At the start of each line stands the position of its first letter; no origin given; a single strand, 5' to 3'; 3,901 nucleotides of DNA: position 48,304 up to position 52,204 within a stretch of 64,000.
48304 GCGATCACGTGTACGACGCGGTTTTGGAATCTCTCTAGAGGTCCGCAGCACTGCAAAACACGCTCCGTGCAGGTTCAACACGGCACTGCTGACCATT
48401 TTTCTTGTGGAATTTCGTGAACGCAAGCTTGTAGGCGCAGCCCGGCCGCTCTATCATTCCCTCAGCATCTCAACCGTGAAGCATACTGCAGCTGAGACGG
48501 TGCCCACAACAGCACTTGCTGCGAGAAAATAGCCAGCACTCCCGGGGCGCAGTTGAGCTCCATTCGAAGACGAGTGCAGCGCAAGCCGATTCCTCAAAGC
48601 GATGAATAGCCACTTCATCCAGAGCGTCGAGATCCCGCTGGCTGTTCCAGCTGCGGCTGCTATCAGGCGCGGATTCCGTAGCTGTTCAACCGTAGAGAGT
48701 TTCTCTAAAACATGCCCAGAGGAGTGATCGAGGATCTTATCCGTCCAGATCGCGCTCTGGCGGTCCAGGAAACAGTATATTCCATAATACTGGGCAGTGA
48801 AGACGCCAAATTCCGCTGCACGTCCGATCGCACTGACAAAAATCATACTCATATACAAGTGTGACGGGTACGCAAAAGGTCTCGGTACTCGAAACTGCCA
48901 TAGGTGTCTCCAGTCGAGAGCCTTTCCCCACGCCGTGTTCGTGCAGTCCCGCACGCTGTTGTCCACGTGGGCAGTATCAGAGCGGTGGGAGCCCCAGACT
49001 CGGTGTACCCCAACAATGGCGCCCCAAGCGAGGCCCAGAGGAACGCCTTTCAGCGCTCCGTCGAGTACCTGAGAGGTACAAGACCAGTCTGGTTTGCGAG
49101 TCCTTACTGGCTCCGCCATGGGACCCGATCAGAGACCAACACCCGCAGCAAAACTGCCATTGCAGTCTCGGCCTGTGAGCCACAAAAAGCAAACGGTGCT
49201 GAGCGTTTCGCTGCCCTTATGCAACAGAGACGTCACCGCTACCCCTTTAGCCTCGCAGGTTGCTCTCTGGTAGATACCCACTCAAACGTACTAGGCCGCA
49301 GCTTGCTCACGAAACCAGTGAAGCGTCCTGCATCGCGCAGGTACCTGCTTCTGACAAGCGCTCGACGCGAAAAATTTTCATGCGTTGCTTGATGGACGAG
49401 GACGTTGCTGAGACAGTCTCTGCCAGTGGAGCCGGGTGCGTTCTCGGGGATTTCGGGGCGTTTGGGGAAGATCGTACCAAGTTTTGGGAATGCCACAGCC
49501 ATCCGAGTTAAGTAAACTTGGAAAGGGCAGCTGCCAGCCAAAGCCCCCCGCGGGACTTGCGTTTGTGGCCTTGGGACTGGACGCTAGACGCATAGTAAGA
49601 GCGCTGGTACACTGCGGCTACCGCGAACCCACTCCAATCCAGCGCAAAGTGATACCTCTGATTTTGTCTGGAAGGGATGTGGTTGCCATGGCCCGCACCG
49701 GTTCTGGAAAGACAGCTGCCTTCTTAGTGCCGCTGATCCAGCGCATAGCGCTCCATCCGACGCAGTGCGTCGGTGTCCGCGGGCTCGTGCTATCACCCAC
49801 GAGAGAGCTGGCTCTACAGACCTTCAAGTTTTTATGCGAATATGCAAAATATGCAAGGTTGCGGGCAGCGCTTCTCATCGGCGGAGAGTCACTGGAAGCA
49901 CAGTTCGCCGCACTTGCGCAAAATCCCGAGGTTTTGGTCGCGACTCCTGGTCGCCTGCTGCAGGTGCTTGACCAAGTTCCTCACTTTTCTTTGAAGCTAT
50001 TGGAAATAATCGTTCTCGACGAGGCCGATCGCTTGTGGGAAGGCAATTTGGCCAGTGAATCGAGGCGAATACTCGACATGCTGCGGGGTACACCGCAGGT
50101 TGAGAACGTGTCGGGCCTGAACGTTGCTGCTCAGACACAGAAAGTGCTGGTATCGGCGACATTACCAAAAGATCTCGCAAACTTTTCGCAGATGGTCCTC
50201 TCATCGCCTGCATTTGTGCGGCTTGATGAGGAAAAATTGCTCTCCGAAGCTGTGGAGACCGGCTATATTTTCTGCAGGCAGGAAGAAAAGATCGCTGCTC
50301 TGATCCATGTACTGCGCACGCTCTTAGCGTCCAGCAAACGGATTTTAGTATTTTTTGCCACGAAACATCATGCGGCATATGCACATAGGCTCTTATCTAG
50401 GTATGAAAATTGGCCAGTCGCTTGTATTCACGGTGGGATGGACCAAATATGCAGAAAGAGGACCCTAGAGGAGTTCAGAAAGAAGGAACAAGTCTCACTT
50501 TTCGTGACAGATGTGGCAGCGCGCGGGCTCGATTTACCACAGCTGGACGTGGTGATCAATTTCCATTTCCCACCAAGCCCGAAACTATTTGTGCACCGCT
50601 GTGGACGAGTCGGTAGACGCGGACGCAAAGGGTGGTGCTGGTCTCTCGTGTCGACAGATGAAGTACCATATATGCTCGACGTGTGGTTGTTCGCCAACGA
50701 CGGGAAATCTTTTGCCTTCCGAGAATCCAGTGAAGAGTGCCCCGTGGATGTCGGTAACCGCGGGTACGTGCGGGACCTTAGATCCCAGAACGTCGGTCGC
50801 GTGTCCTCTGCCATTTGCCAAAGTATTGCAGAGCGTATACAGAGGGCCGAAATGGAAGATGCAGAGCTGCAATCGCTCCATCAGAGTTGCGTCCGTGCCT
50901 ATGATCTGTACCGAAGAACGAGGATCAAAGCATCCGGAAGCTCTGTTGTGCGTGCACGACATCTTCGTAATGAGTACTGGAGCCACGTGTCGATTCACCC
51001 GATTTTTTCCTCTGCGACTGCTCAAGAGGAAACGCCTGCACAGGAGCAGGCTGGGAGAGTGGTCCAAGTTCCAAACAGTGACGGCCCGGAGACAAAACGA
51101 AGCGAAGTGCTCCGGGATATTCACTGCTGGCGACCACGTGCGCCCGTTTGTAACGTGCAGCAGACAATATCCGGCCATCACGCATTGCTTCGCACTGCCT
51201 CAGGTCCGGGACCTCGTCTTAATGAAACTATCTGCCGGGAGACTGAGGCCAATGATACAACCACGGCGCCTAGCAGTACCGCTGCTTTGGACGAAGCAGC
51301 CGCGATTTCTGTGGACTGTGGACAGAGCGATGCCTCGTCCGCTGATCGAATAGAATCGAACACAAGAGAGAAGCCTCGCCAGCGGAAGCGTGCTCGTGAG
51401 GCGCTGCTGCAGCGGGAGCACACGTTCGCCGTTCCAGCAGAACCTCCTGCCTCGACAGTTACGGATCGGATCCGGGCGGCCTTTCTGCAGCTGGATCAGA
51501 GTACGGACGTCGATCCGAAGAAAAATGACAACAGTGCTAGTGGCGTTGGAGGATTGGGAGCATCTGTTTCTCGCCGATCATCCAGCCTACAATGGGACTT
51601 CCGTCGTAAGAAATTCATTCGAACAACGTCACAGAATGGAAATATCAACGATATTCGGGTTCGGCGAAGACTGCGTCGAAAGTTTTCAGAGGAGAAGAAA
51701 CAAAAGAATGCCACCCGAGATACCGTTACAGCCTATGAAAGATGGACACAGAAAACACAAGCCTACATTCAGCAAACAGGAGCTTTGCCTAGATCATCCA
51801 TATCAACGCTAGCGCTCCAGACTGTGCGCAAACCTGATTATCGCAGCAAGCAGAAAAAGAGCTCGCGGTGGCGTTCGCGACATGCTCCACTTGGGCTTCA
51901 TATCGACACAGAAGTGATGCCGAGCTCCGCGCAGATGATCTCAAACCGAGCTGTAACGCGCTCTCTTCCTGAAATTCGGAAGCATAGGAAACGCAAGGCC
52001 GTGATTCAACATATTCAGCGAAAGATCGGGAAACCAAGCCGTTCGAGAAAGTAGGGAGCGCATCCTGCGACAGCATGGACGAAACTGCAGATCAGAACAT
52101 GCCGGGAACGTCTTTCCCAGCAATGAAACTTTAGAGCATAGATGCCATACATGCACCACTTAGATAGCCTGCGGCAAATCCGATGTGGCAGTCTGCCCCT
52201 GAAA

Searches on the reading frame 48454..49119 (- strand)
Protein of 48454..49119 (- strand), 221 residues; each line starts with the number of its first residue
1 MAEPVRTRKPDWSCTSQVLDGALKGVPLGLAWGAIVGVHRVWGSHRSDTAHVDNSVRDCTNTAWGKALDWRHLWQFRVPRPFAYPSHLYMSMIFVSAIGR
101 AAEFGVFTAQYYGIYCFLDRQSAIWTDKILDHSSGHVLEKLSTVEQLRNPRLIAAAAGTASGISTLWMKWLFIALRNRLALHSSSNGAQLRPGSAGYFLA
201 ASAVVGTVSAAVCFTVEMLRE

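Call 17: find_encoding_contigs(protein=window:48454-49119:-, flank=6000, max_places=10)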
Protein window:48454-49119:- (221 aa): no gene with exactly this product is on record in the collection.

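Call 64: find_homologous_proteins(query=window:48454-49119:-, max_evalue=0.001)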
Query window:48454-49119:- (221 aa): 2 proteins with E <= 0.001 among 645 candidates.
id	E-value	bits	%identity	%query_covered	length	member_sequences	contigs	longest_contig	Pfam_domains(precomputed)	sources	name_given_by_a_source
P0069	7.0e-144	495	98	100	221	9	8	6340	-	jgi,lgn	jgi:hypothetical protein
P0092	9.7e-59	217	50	95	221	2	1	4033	-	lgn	-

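Call 71: search_protein_families(library=pfam, max_evalue=0.1, proteins=[window:48454-49119:-])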
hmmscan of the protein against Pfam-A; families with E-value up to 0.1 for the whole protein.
window:48454-49119:- (221 aa): 0 families

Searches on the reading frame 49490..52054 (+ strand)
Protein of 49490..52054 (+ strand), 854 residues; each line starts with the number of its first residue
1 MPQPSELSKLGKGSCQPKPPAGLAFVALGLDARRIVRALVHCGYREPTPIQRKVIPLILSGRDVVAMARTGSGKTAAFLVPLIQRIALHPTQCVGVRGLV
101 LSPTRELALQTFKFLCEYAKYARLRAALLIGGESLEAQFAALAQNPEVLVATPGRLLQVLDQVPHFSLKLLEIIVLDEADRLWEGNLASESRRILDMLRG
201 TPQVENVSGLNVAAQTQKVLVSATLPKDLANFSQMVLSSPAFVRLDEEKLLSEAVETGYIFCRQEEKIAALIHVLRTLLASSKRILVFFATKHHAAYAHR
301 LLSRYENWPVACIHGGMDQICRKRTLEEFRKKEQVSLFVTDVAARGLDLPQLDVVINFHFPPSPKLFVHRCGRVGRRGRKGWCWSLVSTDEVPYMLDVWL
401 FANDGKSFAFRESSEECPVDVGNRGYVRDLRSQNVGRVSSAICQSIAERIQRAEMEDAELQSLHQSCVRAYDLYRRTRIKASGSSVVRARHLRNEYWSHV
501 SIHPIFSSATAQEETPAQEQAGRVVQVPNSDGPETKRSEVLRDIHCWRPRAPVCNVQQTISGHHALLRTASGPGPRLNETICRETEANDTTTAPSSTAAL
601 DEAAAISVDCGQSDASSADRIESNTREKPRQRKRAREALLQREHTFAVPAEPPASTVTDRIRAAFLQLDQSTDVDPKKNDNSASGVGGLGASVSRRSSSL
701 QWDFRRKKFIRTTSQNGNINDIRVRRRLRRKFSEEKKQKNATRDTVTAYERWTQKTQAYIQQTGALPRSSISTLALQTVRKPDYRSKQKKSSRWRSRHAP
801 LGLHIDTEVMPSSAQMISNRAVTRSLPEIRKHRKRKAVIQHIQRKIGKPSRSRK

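Call 30: list_cluster_members(proteins=[window:49490-52054:+, window:48454-49119:-, window:44162-46171:-, window:52516-54051:-, window:54060-55607:+])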
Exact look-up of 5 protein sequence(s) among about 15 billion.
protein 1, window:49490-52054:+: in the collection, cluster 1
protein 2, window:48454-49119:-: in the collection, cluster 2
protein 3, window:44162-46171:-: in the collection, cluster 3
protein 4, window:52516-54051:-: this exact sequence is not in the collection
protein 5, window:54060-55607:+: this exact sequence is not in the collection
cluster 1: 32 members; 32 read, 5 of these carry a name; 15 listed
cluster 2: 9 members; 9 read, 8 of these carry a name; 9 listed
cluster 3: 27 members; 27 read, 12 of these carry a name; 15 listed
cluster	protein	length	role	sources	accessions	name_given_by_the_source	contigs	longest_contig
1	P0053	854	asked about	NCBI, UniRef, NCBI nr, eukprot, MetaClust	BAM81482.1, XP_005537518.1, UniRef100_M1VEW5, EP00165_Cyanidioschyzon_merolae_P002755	ATP-dependent RNA helicase [Cyanidioschyzon merolae strain 10D] | ATP-dependent RNA helicase n=1 Tax=Cyanidioschyzon merolae (strain NIES-3377 / 10D) ... | XP_005537518.1 ATP-dependent RNA helicase [Cyanidioschyzon merolae strain 10D]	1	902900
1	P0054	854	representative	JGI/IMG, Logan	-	-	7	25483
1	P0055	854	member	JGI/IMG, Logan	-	superfamily II DNA/RNA helicase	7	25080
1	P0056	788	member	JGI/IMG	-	superfamily II DNA/RNA helicase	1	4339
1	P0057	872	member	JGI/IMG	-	superfamily II DNA/RNA helicase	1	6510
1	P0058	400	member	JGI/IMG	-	hypothetical protein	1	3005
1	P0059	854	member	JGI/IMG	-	-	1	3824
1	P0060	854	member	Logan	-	-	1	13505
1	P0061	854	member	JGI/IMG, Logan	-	-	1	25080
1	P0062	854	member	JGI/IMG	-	-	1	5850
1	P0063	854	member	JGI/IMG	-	-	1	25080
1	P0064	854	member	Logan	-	-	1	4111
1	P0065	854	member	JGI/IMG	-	-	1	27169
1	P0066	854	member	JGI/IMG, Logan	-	-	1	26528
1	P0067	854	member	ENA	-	-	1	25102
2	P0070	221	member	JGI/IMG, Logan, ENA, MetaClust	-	hypothetical protein | \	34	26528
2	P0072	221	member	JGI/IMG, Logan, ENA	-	hypothetical protein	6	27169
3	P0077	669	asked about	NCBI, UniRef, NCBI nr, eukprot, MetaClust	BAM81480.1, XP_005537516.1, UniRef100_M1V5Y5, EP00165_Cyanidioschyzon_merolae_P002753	ATP-binding subunit of unknown ABC transporter [Cyanidioschyzon merolae strain 10D] | Probable ATP-dependent transporter ycf16 n=1 Tax=Cyanidioschyzon merolae (strain ... | XP_005537516.1 ATP-binding subunit of unknown ABC transporter [Cyanidioschyzon merolae ...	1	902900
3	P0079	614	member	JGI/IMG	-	ABC-type multidrug transport system fused ATPase/permease subunit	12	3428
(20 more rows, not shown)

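Call 31: find_encoding_contigs(protein=P0070, flank=4000, max_places=10)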
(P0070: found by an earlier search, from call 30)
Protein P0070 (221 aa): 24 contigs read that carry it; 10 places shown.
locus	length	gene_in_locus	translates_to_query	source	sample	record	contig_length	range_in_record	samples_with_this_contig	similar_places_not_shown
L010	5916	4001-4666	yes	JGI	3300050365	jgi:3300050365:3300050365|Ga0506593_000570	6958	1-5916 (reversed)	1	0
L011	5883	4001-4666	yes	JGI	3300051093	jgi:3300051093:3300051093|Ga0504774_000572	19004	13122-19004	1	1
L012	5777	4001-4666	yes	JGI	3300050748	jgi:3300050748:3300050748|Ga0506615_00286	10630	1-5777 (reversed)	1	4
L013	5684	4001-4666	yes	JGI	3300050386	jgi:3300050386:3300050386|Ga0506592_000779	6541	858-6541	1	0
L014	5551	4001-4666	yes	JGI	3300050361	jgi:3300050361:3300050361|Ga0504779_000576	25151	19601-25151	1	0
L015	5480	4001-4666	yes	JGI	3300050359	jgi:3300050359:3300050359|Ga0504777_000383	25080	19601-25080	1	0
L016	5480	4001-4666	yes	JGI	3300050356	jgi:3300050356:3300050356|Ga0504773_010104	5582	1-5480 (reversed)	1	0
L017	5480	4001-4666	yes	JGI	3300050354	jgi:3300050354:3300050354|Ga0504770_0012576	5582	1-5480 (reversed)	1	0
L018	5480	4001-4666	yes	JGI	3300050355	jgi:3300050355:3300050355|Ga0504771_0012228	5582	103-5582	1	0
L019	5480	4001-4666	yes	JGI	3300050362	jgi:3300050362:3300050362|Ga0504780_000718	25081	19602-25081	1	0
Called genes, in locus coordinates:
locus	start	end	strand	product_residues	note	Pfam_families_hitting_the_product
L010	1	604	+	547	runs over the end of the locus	?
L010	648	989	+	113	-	-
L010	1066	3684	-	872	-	PF00270:DEAD, PF00271:Helicase_C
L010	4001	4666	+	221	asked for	-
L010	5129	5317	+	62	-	-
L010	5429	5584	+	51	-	-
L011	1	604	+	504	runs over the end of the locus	PF09353:DUF1995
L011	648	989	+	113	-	-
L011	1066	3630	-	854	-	PF00270:DEAD, PF00271:Helicase_C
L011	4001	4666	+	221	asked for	-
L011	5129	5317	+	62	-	-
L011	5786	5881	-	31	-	?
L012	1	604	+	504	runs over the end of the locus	PF09353:DUF1995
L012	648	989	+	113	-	-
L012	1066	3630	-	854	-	PF00270:DEAD, PF00271:Helicase_C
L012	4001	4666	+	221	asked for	-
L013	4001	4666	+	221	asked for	-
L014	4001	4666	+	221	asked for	-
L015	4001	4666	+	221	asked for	-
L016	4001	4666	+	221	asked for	-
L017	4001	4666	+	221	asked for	-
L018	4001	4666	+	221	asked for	-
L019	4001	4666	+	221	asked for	-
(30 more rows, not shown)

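Call 32: find_encoding_contigs(protein=P0072, flank=4000, max_places=6)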
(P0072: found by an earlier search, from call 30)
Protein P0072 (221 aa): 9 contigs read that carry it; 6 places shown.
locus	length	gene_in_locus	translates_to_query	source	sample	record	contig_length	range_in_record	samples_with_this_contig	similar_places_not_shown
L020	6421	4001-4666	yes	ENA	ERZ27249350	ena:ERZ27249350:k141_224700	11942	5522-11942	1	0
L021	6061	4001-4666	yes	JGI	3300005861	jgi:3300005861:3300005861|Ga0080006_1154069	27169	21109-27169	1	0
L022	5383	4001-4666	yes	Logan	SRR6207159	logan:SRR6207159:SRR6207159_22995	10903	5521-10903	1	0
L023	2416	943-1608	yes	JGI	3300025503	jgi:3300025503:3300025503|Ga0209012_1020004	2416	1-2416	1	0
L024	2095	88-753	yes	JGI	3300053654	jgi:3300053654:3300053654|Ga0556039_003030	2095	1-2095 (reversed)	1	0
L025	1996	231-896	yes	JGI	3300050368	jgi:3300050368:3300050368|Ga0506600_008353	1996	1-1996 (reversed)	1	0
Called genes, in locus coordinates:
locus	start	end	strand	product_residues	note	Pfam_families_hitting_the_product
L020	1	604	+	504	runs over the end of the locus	PF09353:DUF1995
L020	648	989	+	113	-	-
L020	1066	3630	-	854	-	PF00270:DEAD, PF00271:Helicase_C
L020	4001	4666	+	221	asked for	-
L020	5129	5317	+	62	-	-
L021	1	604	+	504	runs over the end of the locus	PF09353:DUF1995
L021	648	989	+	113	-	-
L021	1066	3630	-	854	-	PF00270:DEAD, PF00271:Helicase_C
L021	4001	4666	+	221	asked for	-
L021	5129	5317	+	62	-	-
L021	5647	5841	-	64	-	-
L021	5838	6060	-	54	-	?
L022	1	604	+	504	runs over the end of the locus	PF09353:DUF1995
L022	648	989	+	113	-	-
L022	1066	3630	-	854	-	PF00270:DEAD, PF00271:Helicase_C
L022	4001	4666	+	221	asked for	-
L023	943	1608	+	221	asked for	-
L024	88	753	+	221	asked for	-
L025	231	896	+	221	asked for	-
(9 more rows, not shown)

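Call 62: find_encoding_contigs(protein=P0079, flank=4000, max_places=8)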
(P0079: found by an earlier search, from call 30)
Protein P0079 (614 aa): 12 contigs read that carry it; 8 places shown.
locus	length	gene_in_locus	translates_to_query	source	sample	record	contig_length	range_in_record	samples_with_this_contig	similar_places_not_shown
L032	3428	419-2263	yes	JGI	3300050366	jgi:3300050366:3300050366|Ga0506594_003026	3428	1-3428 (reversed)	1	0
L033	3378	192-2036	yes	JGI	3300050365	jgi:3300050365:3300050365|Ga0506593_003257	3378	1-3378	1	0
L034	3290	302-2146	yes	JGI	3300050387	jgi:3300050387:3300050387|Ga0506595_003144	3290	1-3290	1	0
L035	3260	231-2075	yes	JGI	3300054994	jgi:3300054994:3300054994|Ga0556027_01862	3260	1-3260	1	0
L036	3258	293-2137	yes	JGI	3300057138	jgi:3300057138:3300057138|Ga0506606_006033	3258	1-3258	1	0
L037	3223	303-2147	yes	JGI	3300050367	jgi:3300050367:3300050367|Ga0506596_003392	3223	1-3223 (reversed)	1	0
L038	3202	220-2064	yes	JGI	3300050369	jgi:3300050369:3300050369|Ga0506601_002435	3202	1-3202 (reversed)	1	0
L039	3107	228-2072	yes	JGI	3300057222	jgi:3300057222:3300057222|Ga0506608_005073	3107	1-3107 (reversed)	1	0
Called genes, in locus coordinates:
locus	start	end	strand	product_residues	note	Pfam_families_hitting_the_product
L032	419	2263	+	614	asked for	PF00664:ABC_membrane, PF00005:ABC_tran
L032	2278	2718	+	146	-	-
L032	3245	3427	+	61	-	?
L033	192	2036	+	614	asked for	PF00664:ABC_membrane, PF00005:ABC_tran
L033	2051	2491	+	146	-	-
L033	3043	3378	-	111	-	?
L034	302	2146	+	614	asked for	PF00664:ABC_membrane, PF00005:ABC_tran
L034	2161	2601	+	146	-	-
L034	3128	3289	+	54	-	?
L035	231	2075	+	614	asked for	PF00664:ABC_membrane, PF00005:ABC_tran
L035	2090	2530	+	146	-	-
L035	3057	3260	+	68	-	?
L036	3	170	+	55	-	?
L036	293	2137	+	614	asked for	PF00664:ABC_membrane, PF00005:ABC_tran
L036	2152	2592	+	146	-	-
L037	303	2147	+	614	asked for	PF00664:ABC_membrane, PF00005:ABC_tran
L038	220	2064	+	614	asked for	PF00664:ABC_membrane, PF00005:ABC_tran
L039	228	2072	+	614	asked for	PF00664:ABC_membrane, PF00005:ABC_tran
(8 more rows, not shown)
